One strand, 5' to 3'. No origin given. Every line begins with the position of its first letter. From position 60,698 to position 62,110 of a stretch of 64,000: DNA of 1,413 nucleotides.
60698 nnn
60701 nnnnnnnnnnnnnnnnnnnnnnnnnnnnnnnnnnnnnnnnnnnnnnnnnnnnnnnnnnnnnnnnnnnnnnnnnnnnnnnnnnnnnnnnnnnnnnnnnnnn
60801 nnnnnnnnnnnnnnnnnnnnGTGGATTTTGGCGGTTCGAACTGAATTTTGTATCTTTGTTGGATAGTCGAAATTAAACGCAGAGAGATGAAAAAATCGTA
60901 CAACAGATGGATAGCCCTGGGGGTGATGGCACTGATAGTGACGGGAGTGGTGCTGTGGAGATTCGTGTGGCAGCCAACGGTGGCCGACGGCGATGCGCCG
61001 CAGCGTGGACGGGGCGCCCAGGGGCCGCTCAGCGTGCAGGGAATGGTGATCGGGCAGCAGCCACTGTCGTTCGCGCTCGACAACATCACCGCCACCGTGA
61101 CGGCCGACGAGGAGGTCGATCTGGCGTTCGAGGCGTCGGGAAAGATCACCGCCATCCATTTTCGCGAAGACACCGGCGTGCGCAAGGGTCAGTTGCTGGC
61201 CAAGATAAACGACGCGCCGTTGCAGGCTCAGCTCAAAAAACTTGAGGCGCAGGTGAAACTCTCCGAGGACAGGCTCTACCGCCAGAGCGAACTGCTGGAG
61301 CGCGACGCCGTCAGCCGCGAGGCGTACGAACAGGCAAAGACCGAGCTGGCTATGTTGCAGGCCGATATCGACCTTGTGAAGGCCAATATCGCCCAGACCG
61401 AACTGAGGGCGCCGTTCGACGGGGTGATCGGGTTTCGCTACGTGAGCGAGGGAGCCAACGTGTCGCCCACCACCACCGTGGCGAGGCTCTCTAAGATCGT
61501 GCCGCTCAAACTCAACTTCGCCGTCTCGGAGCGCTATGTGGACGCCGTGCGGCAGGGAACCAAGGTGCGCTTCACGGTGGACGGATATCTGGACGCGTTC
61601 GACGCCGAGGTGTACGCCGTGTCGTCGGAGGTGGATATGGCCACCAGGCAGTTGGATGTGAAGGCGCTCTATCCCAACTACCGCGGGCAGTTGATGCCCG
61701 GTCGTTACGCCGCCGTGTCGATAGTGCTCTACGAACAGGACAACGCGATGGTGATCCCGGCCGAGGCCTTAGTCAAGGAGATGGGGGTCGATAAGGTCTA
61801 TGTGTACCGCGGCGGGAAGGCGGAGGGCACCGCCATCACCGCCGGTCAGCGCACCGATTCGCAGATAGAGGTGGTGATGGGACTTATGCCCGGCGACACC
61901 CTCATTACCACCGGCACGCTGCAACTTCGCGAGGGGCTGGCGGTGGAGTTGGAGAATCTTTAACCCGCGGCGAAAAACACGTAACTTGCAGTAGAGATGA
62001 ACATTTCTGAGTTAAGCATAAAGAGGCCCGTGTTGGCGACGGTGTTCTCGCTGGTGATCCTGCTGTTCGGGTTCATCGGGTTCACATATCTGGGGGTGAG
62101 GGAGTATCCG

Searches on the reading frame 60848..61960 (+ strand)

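Call 78: search_protein_families(library=pfam, proteins=[window:60848-61960:+], max_evalue=0.00001)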
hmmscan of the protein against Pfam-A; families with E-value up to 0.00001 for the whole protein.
window:60848-61960:+ (371 aa): 2 families
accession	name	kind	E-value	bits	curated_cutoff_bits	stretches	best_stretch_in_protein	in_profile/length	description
PF16576.10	HlyD_D23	-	8.2e-20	71.4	30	1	81-288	9-214/214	Barrel-sandwich domain of CusB or HlyD membrane-fusion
PF13437.12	HlyD_3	-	4.5e-14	53.5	22.2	1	186-285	2-106/106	HlyD family secretion protein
